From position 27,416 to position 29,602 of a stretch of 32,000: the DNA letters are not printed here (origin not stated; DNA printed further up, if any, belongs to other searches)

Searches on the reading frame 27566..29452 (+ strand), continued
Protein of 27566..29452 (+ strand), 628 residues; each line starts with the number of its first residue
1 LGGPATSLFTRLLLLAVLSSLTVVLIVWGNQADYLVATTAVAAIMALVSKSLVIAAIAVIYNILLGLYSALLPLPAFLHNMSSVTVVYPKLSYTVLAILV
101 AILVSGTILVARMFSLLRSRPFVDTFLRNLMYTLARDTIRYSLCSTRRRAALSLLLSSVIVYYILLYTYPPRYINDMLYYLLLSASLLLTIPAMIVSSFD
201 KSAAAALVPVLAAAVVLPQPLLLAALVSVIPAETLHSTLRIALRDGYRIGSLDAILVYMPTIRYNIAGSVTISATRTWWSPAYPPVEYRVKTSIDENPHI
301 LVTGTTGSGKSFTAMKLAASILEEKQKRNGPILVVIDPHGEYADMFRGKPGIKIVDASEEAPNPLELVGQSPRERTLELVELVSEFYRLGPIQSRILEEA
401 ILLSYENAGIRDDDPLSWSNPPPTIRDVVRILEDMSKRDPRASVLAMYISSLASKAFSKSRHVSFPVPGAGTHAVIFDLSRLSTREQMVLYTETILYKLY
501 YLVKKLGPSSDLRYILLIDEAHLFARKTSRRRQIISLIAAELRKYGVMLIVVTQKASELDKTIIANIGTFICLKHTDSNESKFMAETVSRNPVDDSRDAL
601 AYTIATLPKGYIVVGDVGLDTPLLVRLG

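Call 50: find_encoding_contigs(protein=P0011, flank=10000, max_places=2)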
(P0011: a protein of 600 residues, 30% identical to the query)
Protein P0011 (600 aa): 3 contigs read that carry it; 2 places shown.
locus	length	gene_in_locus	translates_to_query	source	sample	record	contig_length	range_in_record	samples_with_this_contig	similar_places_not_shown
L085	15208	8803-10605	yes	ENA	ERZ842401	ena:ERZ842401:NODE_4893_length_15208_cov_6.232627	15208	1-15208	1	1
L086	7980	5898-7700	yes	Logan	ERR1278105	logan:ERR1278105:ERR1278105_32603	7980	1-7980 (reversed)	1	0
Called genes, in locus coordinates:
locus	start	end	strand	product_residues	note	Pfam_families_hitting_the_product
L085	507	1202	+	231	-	-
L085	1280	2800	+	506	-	PF12161:HsdM_N, PF05175:MTS (faint), PF02384:N6_Mtase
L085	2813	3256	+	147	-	PF08780:NTase_sub_bind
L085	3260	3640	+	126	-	PF01909:NTP_transf_2, PF18765:Polbeta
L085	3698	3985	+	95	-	-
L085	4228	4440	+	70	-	-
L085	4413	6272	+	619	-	-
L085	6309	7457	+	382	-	PF01420:Methylase_S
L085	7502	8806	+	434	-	PF13289:SIR2_2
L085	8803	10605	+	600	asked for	PF01580:FtsK_SpoIIIE (faint), PF01935:DUF87, PF12846:AAA_10 (faint), PF10412:TrwB_AAD_bind (weak), PF05872:HerA_C (weak)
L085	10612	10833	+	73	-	PF13619:KTSC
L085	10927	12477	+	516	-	PF04326:SLFN_AlbA_2, PF13749:HATPase_c_4 (weak), PF13412:HTH_24 (weak)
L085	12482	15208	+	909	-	?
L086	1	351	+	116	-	?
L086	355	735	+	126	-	PF01909:NTP_transf_2, PF18765:Polbeta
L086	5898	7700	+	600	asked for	PF01580:FtsK_SpoIIIE (faint), PF01935:DUF87, PF12846:AAA_10 (faint), PF10412:TrwB_AAD_bind (weak), PF05872:HerA_C (weak)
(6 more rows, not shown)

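Call 51: find_encoding_contigs(protein=P0016, flank=10000, max_places=2)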
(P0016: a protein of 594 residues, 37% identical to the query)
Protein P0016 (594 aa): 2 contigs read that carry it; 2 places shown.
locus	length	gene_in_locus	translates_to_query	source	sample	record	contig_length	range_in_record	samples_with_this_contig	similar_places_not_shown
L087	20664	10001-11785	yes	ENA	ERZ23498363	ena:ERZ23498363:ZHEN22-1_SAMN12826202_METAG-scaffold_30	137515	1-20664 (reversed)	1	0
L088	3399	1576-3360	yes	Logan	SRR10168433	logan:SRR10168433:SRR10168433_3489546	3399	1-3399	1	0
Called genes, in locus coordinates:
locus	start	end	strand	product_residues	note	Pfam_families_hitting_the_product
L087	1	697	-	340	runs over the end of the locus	PF00589:Phage_integrase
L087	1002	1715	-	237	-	PF01555:N6_N4_Mtase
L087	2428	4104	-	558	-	PF21400:Ndc10_N (faint), PF00589:Phage_integrase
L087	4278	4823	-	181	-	-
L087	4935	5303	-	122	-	-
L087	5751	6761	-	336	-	PF13091:PLDc_2, PF00614:PLDc (faint)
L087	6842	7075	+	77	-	-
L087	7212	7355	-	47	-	-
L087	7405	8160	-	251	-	PF06067:DUF932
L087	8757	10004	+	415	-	PF13289:SIR2_2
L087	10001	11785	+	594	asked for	PF01580:FtsK_SpoIIIE (faint), PF01935:DUF87, PF05872:HerA_C (faint), PF10412:TrwB_AAD_bind (weak)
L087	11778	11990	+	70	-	PF13619:KTSC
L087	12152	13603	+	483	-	PF11074:DUF2779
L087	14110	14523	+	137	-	PF13411:MerR_1, PF00376:MerR, PF09278:MerR-DNA-bind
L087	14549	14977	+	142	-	-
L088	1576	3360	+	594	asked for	PF01580:FtsK_SpoIIIE (faint), PF01935:DUF87, PF05872:HerA_C (faint), PF10412:TrwB_AAD_bind (weak)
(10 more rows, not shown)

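Call 52: find_encoding_contigs(protein=P0107, flank=10000, max_places=2)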
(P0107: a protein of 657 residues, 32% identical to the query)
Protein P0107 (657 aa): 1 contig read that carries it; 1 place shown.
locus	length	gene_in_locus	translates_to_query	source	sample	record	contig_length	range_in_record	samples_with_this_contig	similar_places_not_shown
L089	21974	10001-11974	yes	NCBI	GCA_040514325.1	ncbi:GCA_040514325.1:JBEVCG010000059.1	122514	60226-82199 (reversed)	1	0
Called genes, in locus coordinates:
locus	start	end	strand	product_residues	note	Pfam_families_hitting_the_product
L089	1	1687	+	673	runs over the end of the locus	PF05762:VWA_CoxE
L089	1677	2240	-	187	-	PF13847:Methyltransf_31, PF08241:Methyltransf_11, PF08242:Methyltransf_12 (weak), PF13649:Methyltransf_25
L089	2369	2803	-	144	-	PF00203:Ribosomal_S19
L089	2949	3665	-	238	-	PF00181:Ribosomal_L2_N (weak), PF03947:Ribosomal_L2_C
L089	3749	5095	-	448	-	PF12846:AAA_10 (faint)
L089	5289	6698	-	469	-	PF27251:CedA1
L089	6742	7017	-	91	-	PF27251:CedA1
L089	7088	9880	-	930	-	PF00270:DEAD, PF04851:ResIII, PF00271:Helicase_C, PF22590:Cas3-like_C_2, PF19306:WHD_Lhr, PF08494:DEAD_assoc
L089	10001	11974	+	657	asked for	PF01935:DUF87, PF12846:AAA_10 (faint), PF13401:AAA_22 (faint)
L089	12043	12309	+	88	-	PF12136:RNA_pol_Rpo13 (weak)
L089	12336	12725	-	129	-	-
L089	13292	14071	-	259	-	PF00705:PCNA_N, PF02747:PCNA_C (faint)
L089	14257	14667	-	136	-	PF04014:MazE_antitoxin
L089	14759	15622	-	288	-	PF00142:Fer4_NifH (faint), PF01656:CbiA, PF10609:ParA, PF13614:AAA_31 (faint)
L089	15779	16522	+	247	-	PF01381:HTH_3 (weak)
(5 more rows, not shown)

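Call 55: find_encoding_contigs(protein=P0155, flank=10000, max_places=2)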
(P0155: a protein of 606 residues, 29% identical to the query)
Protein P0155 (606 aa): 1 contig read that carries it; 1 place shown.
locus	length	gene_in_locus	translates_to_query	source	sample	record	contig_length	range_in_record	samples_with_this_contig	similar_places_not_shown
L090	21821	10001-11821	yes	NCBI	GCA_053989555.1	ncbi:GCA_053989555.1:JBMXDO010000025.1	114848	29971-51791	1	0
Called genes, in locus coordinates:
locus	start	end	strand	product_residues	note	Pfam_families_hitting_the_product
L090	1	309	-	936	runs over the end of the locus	PF00270:DEAD, PF04851:ResIII (weak), PF00271:Helicase_C, PF19306:WHD_Lhr, PF08494:DEAD_assoc (weak)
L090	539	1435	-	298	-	PF00142:Fer4_NifH (faint), PF10609:ParA, PF01656:CbiA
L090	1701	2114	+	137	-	PF04014:MazE_antitoxin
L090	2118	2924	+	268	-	PF01904:DUF72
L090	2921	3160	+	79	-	-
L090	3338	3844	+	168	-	-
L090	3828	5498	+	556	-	PF00176:SNF2-rel_dom (faint), PF00270:DEAD, PF04851:ResIII, PF22590:Cas3-like_C_2 (faint), PF16203:ERCC3_RAD25_C, PF00271:Helicase_C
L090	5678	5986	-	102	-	-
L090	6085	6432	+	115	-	-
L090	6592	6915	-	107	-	-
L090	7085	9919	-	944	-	PF00270:DEAD, PF00271:Helicase_C, PF19306:WHD_Lhr, PF08494:DEAD_assoc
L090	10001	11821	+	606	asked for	PF13191:AAA_16 (faint), PF01935:DUF87, PF05872:HerA_C (faint), PF10412:TrwB_AAD_bind (weak), PF13401:AAA_22 (faint), PF20720:nSTAND3 (weak), PF10412:TrwB_AAD_bind (weak)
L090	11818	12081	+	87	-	-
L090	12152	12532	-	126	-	-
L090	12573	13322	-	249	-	PF00705:PCNA_N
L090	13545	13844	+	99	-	PF01918:Alba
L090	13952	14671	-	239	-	PF25084:LbH_EIF2B (faint), PF25087:GMPPB_C (faint), PF00132:Hexapep, PF14602:Hexapep_2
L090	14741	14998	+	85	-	PF27251:CedA1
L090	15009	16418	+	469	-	PF27251:CedA1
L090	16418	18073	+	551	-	PF12846:AAA_10 (faint), PF13401:AAA_22 (faint), PF01580:FtsK_SpoIIIE (weak), PF01935:DUF87, PF05872:HerA_C (weak)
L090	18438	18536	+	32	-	-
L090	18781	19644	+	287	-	PF02598:Methyltrn_RNA_3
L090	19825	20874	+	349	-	PF00297:Ribosomal_L3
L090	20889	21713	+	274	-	PF00573:Ribosomal_L4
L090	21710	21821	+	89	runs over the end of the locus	PF00276:Ribosomal_L23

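Call 56: find_encoding_contigs(protein=P0118, flank=10000, max_places=2)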
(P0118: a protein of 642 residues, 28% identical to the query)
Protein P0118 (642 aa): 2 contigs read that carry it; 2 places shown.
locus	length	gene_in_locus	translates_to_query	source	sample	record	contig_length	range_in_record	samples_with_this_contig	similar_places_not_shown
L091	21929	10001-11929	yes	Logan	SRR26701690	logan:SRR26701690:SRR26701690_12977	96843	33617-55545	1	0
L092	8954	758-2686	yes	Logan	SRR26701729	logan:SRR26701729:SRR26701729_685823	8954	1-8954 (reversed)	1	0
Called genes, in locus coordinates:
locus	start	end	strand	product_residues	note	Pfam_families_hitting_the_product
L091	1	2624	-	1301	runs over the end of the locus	-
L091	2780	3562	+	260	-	-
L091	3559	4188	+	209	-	PF00092:VWA, PF13519:VWA_2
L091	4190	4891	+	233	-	-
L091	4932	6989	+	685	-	PF00037:Fer4 (faint), PF13183:Fer4_8 (faint), PF01507:PAPS_reduct, PF12837:Fer4_6 (faint), PF12838:Fer4_7 (weak), PF13187:Fer4_9 (weak), PF14697:Fer4_21 (weak)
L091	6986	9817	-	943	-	PF00270:DEAD, PF00271:Helicase_C, PF19306:WHD_Lhr, PF08494:DEAD_assoc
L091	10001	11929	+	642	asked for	PF01580:FtsK_SpoIIIE, PF01935:DUF87, PF05872:HerA_C (faint), PF10412:TrwB_AAD_bind (faint), PF12846:AAA_10 (faint), PF13401:AAA_22 (faint), PF19044:P-loop_TraG (faint)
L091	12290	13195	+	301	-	PF09140:MipZ (faint), PF00142:Fer4_NifH (faint), PF01656:CbiA, PF10609:ParA, PF13614:AAA_31 (weak)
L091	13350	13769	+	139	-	PF04014:MazE_antitoxin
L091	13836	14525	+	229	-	PF00753:Lactamase_B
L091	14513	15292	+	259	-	PF01904:DUF72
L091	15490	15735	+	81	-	-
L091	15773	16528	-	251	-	PF00705:PCNA_N, PF02747:PCNA_C (faint)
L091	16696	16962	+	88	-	-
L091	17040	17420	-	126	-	-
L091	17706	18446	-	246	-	PF00156:Pribosyltran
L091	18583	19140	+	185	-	-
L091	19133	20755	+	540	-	PF00270:DEAD, PF04851:ResIII, PF16203:ERCC3_RAD25_C, PF00271:Helicase_C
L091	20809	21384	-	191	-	PF01558:POR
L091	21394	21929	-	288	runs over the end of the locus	PF02775:TPP_enzyme_C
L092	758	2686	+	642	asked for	PF01580:FtsK_SpoIIIE, PF01935:DUF87, PF05872:HerA_C (faint), PF10412:TrwB_AAD_bind (faint), PF12846:AAA_10 (faint), PF13401:AAA_22 (faint), PF19044:P-loop_TraG (faint)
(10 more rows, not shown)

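Call 57: find_encoding_contigs(protein=P0126, flank=10000, max_places=2)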
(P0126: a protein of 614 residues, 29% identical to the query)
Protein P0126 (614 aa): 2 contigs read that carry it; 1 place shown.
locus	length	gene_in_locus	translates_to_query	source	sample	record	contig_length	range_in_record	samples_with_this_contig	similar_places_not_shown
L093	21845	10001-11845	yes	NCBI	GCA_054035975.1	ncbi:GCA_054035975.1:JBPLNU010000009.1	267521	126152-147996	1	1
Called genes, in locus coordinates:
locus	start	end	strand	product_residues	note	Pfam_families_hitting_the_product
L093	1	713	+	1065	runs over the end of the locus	PF00133:tRNA-synt_1, PF09334:tRNA-synt_1g (weak), PF08264:Anticodon_1, PF19302:DUF5915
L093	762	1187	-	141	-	-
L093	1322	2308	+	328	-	PF07728:AAA_5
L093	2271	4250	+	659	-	PF05762:VWA_CoxE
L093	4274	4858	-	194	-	PF13649:Methyltransf_25, PF13847:Methyltransf_31, PF08241:Methyltransf_11, PF08242:Methyltransf_12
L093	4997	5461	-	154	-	PF00203:Ribosomal_S19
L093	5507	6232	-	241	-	PF03947:Ribosomal_L2_C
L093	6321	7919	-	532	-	PF13401:AAA_22 (faint), PF01580:FtsK_SpoIIIE (weak), PF01935:DUF87 (weak), PF05872:HerA_C (faint), PF10412:TrwB_AAD_bind (faint), PF25199:nSTAND_NTPase5 (faint), PF12846:AAA_10, PF12696:TraG-D_C (faint)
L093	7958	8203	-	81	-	-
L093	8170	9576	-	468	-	PF27251:CedA1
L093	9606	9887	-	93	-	PF27251:CedA1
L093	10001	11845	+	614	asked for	PF00270:DEAD (faint), PF01935:DUF87, PF04851:ResIII (faint), PF05872:HerA_C (faint), PF10412:TrwB_AAD_bind (faint), PF13191:AAA_16 (faint), PF13401:AAA_22 (faint), PF12846:AAA_10 (weak)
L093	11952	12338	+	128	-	-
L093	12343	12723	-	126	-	-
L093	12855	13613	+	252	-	PF00705:PCNA_N (weak)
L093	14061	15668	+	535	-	PF13559:DUF4129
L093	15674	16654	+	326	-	-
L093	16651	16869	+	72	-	-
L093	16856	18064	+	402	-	-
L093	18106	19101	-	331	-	PF00890:FAD_binding_2 (faint), PF01134:GIDA (faint), PF03486:HI0933_like (faint), PF07992:Pyr_redox_2, PF12831:FAD_oxidored (weak), PF13738:Pyr_redox_3, PF00070:Pyr_redox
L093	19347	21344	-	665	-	PF12838:Fer4_7 (faint), PF12797:Fer4_2 (faint), PF13183:Fer4_8, PF13237:Fer4_10, PF13187:Fer4_9, PF13484:Fer4_16 (weak), PF13534:Fer4_17 (weak), PF02754:CCG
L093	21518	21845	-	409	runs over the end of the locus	PF02771:Acyl-CoA_dh_N, PF02770:Acyl-CoA_dh_M, PF00441:Acyl-CoA_dh_1, PF08028:Acyl-CoA_dh_2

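Call 73: predict_structure(alignment_id=A2)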
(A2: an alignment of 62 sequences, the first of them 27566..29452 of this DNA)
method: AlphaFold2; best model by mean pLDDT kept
length: 628 residues; sequences in the alignment: 62
mean_pLDDT: 87.0   pTM: 0.87
mean pLDDT of the five models: 87.0, 84.5, 84.2, 83.3, 82.2
residues with pLDDT >= 90: 335; 70-90: 220; 50-70: 64; < 50: 9
segments of 3 or more residues with pLDDT < 50: 1-6, 273-275
pLDDT, mean of each block of 10 residues (from residue 1): 51 67 67 80 83 88 82 72 62 82 84 80 87 84 79 79 72 67 79 75 67 66 82 90 94 93 77 65 92 94 98 97 89 98 97 95 94 97 96 98 98 97 96 98 97 85 85 96 96 96 96 97 94 95 98 98 97 98 96 90 94 96 95
secondary structure, 60 per line:
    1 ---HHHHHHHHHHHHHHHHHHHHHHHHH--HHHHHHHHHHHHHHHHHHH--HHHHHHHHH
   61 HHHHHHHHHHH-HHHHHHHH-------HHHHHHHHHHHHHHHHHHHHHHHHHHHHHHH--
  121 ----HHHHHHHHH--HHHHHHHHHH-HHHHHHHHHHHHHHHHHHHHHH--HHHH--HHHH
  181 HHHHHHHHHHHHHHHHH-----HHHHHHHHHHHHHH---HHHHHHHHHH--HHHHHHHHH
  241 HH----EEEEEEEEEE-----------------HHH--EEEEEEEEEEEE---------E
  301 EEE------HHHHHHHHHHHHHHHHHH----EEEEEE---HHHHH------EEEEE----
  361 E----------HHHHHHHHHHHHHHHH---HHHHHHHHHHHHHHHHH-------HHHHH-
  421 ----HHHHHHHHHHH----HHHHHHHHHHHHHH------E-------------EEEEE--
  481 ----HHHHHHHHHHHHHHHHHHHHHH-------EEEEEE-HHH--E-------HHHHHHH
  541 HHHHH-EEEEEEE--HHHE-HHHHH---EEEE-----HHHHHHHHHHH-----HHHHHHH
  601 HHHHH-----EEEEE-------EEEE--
elements in order: H4-28 H31-49 H52-71 H73-80 H88-118 H125-133 H136-145 H147-168 H171-174 H177-197 H203-216 H220-229 H232-242 E247-256 E279-290 E300-303 H310-327 E332-337 H341-345 E352-356 H372-387 H391-407 H415-419 H425-435 H440-453 E474-478 H485-506 E514-519 H534-545 E547-553 H561-565 E569-572 H578-588 H594-605 E611-615 E623-626

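Call 75: fold_search(model_id=the predicted structure, library=pdb)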
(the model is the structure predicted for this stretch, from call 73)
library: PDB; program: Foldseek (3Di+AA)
matches with E <= 10: 803; with E <= 0.001: 144
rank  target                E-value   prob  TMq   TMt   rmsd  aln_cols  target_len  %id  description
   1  7es4                  1.8e-15  1.00  0.47  0.76   4.1       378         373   22  the crystral structure of DndH-C-domain (released 2022-05-11)
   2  4d2i_B                3.2e-14  1.00  0.42  0.56   5.3       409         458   22  Crystal structure of the HerA hexameric DNA translocase from Sulfolobus solfataricus bound to AMP-PNP (released 2014-12-03)
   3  4d2i_A                9.0e-14  1.00  0.41  0.53   6.5       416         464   22  Crystal structure of the HerA hexameric DNA translocase from Sulfolobus solfataricus bound to AMP-PNP (released 2014-12-03)
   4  4ag6_B                6.3e-13  1.00  0.45  0.72   3.8       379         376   18  Structure of VirB4 of Thermoanaerobacter pseudethanolicus (released 2012-07-04)
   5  4ag5_B                7.6e-13  1.00  0.44  0.71   4.0       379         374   18  Structure of VirB4 of Thermoanaerobacter pseudethanolicus (released 2012-07-04)
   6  4ag5_A                2.2e-12  1.00  0.44  0.71   4.2       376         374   19  Structure of VirB4 of Thermoanaerobacter pseudethanolicus (released 2012-07-04)
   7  8yhx_A                2.7e-12  1.00  0.39  0.43  10.4       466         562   15  Cryo-EM structure of the trimeric HerA (released 2024-11-06)
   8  9x1m_A                3.3e-12  1.00  0.41  0.44   6.1       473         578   18  The cryo-EM structure of HerA-NurA complex with AMPPNP and dsDNA from Thermococcus kodakarensis (released 2026-02-04)
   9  4ag6_A                5.3e-12  1.00  0.45  0.72   3.9       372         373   20  Structure of VirB4 of Thermoanaerobacter pseudethanolicus (released 2012-07-04)
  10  8wiv_A                6.4e-12  1.00  0.39  0.57   7.4       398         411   20  Cryo-EM structure of a bacterial protein (released 2024-09-11)
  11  8wld_A                1.2e-11  1.00  0.39  0.50   7.9       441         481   19  Cryo-EM structure of SIR2/HerA antiphage complex (released 2024-09-11)
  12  8wod_D                1.4e-11  1.00  0.38  0.48   8.5       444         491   18  Cryo-EM structure of SIR2/HerA complex (released 2024-09-11)
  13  8xav_A                2.1e-11  1.00  0.42  0.46   5.6       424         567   20  Cryo-EM structure of an anti-phage defense complex (released 2024-06-05)
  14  8wiv_D                2.1e-11  1.00  0.42  0.44   7.2       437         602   20  Cryo-EM structure of a bacterial protein (released 2024-09-11)
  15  8wj3_D                2.3e-11  1.00  0.43  0.52   6.7       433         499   20  Cryo-EM structure of a bacterial protein (released 2024-09-11)
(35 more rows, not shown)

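Call 91: find_encoding_contigs(protein=P0124, flank=10000, max_places=2)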
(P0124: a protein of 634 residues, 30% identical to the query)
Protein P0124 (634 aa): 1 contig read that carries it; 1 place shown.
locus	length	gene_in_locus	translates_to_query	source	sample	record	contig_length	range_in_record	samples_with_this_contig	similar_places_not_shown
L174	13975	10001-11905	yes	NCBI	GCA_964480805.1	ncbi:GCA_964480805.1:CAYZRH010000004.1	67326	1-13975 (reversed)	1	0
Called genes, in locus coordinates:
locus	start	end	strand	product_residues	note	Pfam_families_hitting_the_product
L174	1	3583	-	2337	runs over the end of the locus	PF04513:Baculo_PEP_C (faint), PF01442:Apolipoprotein (weak)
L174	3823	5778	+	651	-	PF01507:PAPS_reduct, PF13183:Fer4_8 (faint)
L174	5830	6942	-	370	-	PF01637:ATPase_2, PF13191:AAA_16, PF13173:AAA_14 (faint), PF13401:AAA_22 (weak), PF21100:WHD_MCM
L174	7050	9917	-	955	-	PF00270:DEAD, PF04851:ResIII (weak), PF00271:Helicase_C, PF19306:WHD_Lhr, PF08494:DEAD_assoc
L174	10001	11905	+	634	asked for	PF13401:AAA_22 (faint), PF01935:DUF87, PF12846:AAA_10 (faint), PF19044:P-loop_TraG (weak)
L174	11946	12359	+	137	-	-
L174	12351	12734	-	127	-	-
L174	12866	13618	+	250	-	PF00705:PCNA_N, PF02747:PCNA_C (faint)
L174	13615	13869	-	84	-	-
